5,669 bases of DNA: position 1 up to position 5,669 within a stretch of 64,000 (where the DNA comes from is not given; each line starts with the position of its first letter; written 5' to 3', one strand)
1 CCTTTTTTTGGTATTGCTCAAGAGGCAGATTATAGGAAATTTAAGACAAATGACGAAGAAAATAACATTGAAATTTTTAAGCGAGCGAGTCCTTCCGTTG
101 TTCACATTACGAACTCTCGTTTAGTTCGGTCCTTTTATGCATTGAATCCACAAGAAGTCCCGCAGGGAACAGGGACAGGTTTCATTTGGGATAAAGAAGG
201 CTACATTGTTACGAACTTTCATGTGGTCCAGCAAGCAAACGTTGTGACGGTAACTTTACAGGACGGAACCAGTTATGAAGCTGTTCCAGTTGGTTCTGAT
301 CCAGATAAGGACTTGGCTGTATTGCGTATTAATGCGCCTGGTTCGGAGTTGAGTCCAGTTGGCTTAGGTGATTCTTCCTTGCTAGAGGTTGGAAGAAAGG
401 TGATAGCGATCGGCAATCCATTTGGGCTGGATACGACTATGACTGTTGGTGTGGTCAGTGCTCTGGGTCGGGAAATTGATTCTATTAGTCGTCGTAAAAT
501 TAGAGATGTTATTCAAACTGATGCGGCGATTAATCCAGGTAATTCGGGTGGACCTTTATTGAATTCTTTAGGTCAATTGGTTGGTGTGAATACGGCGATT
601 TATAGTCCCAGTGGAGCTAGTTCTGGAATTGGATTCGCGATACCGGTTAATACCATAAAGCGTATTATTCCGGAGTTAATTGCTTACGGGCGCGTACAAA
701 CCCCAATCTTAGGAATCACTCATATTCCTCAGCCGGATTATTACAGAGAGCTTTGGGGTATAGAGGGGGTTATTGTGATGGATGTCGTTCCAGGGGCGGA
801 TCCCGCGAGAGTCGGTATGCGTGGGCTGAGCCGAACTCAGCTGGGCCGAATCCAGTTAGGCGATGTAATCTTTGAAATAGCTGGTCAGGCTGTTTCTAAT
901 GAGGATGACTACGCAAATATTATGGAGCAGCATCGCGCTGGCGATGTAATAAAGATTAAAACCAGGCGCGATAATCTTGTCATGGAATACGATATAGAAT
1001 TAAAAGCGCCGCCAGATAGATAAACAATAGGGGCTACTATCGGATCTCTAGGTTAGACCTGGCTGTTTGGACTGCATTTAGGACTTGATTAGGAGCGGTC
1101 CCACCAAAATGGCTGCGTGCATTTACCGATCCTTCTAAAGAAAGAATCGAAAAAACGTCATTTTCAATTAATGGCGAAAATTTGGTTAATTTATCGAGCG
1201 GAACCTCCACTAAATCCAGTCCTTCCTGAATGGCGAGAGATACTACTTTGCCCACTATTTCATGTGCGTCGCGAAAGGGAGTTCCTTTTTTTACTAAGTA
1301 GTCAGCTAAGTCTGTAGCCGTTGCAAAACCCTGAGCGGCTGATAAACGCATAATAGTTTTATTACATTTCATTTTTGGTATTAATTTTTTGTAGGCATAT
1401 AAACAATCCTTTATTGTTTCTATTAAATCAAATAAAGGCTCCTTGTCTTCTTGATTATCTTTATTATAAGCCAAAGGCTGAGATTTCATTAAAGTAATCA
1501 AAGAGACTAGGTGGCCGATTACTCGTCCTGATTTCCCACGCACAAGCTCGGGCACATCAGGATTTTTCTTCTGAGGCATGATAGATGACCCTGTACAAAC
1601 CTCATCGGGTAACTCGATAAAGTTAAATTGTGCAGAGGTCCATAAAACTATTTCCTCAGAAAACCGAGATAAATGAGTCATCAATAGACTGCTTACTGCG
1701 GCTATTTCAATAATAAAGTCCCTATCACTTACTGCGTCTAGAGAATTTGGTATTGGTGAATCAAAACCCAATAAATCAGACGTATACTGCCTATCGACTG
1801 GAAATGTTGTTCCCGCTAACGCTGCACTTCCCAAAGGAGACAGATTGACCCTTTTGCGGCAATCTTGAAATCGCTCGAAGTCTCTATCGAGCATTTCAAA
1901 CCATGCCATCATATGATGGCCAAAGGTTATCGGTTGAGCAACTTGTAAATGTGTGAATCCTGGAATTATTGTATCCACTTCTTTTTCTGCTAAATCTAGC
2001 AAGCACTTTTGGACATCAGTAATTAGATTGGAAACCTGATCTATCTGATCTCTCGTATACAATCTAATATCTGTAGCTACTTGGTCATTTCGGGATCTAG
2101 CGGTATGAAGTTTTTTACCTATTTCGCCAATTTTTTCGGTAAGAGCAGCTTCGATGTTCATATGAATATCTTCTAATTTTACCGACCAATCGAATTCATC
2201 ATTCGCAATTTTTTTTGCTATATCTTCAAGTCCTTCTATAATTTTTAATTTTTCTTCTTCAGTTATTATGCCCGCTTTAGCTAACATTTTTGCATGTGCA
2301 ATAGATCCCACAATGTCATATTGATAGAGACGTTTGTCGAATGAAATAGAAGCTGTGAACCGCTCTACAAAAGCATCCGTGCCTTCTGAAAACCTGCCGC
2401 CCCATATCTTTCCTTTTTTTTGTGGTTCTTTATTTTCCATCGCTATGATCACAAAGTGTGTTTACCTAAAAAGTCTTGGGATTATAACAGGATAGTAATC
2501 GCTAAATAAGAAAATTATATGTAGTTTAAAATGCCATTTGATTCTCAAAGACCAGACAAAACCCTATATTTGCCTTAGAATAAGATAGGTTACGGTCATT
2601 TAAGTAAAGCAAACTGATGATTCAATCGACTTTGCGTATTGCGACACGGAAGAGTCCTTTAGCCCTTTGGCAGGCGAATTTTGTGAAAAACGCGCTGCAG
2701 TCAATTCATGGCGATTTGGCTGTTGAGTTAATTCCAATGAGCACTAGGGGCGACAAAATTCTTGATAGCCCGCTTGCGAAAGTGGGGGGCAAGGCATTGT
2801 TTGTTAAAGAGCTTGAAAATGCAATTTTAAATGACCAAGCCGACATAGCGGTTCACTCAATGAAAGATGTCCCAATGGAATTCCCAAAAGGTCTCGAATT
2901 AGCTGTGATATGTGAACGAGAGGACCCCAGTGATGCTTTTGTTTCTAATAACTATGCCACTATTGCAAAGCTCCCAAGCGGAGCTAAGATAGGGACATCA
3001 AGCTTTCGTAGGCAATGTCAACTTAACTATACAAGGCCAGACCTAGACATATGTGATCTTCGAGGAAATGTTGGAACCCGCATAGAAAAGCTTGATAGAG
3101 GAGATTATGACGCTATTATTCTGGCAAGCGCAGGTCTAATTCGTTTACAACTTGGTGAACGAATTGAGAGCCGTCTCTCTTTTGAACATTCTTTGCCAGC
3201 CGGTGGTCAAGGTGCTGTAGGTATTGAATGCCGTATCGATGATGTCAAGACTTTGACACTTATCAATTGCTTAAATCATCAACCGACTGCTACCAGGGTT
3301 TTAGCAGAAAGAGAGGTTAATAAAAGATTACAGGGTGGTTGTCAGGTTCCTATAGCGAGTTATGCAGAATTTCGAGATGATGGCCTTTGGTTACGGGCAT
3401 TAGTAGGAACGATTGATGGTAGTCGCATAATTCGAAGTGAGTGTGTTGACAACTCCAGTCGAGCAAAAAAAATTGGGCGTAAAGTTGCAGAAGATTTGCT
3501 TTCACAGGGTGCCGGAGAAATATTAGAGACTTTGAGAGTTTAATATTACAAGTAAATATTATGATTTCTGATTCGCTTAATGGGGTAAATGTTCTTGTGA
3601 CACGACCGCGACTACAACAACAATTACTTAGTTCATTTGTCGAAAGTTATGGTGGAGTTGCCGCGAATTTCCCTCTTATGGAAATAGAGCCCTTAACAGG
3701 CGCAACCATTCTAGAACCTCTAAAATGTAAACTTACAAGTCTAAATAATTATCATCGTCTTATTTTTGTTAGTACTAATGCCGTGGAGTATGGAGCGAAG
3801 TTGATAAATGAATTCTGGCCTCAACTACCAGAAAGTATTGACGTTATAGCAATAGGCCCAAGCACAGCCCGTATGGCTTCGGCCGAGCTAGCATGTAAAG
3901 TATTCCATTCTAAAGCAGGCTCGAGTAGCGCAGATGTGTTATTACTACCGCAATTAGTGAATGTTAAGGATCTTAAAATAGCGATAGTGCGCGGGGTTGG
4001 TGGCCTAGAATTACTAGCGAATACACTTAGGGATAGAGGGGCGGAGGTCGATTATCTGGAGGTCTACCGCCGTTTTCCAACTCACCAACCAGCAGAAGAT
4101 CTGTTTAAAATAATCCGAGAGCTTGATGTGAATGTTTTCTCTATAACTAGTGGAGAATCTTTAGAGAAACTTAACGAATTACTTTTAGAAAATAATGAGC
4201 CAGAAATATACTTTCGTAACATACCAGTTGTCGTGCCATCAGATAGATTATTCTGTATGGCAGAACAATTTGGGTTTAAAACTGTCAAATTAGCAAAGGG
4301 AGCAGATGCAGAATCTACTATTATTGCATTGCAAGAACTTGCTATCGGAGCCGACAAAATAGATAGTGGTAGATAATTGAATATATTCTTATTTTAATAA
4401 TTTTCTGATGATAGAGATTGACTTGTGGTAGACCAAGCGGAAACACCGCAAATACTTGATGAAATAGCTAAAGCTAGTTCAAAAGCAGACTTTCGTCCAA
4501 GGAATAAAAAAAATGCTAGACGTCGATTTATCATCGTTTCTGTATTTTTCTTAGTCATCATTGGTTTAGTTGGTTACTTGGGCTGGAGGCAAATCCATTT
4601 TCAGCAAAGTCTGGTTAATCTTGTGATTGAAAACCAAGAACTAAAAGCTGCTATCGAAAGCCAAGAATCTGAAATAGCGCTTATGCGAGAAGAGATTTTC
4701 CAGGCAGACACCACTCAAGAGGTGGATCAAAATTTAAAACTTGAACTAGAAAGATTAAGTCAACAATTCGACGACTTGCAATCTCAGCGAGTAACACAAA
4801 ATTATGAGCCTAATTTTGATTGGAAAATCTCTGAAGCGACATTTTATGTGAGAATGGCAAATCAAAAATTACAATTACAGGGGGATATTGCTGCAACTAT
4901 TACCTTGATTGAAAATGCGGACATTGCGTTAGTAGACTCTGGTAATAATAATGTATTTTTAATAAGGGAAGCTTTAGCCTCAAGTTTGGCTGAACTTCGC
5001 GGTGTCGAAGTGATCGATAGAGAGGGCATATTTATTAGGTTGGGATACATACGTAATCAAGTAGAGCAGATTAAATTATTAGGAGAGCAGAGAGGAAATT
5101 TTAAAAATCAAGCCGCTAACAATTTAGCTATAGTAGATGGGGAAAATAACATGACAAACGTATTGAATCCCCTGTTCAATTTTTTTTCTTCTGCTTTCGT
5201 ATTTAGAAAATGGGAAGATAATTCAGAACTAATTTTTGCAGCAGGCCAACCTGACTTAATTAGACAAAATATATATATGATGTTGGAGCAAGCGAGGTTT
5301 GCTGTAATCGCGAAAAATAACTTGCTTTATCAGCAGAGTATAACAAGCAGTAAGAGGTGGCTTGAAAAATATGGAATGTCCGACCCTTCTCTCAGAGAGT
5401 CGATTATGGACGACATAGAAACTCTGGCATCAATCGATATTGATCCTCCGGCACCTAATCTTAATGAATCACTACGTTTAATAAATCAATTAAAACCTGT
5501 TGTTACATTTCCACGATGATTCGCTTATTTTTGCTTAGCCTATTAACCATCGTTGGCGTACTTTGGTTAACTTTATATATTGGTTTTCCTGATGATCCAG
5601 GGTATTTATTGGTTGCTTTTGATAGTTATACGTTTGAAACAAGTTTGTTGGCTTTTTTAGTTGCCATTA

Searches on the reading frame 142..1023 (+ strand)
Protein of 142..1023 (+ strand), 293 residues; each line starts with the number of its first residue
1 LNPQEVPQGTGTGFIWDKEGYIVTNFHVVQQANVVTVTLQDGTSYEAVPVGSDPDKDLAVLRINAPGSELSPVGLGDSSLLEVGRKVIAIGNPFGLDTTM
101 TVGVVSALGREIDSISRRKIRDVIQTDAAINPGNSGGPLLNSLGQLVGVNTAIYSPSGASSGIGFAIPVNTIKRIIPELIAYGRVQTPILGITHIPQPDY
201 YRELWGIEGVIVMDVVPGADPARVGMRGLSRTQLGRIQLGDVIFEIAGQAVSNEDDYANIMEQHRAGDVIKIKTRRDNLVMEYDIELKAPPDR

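Call 58: search_protein_families(library=pfam, proteins=[window:142-1023:+], max_evalue=0.00001)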
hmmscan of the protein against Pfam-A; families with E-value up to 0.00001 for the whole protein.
window:142-1023:+ (293 aa): 3 families
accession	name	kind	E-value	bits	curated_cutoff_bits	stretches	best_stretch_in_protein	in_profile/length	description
PF13365.12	Trypsin_2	-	7.1e-35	121.3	27.6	1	11-149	1-144/144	Trypsin-like peptidase domain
PF00089.32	Trypsin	-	4.2e-22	79.5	20.6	1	11-176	27-220/220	Trypsin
PF13180.12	PDZ_2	-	4.5e-06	27.3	27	0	190-287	3-80/80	PDZ domain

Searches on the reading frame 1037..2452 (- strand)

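Call 58: search_protein_families(library=pfam, proteins=[window:1037-2452:-], max_evalue=0.00001)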
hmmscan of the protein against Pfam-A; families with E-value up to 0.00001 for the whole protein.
window:1037-2452:- (471 aa): 2 families
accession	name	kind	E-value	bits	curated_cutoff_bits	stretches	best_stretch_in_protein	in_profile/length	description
PF00206.25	Lyase_1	-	1.1e-81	275.1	27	1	19-313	1-312/312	Lyase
PF14698.11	ASL_C2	-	4.1e-28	98.1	27.3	1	376-444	1-69/69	Argininosuccinate lyase C-terminal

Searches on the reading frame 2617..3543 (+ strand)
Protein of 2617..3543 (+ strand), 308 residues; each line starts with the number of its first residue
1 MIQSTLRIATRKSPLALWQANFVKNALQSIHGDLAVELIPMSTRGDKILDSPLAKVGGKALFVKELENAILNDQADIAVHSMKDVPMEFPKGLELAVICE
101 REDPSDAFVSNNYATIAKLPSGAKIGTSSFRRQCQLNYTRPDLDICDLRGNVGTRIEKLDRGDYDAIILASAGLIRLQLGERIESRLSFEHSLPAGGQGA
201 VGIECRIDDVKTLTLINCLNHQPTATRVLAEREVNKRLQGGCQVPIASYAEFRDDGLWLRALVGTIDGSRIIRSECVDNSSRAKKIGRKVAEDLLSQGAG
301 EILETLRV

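Call 58: search_protein_families(library=pfam, proteins=[window:2617-3543:+], max_evalue=0.00001)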
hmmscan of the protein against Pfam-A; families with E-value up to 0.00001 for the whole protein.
window:2617-3543:+ (308 aa): 2 families
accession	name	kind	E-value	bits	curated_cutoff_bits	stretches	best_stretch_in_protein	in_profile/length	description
PF01379.25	Porphobil_deam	-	1.6e-83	279.8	22.1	1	6-212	1-205/207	Porphobilinogen deaminase, dipyromethane cofactor binding domain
PF03900.20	Porphobil_deamC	-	7.2e-21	74.8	26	1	226-295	2-73/74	Porphobilinogen deaminase, C-terminal domain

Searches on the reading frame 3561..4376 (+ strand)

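Call 58: search_protein_families(library=pfam, proteins=[window:3561-4376:+], max_evalue=0.00001)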
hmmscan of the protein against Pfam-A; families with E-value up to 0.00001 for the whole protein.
window:3561-4376:+ (271 aa): 1 family
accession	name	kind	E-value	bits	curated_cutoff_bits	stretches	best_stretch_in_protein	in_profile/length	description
PF02602.20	HEM4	-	1.1e-29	103.7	27.5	1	27-253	7-229/231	Uroporphyrinogen-III synthase HemD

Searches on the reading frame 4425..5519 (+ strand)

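Call 58: search_protein_families(library=pfam, proteins=[window:4425-5519:+], max_evalue=0.00001)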
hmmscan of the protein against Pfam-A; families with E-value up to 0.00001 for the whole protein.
window:4425-5519:+ (364 aa): 1 family
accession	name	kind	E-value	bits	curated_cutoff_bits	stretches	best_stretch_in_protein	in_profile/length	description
PF04375.19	HemX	-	1.5e-41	143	25.9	1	132-356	4-228/236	HemX, putative uroporphyrinogen-III C-methyltransferase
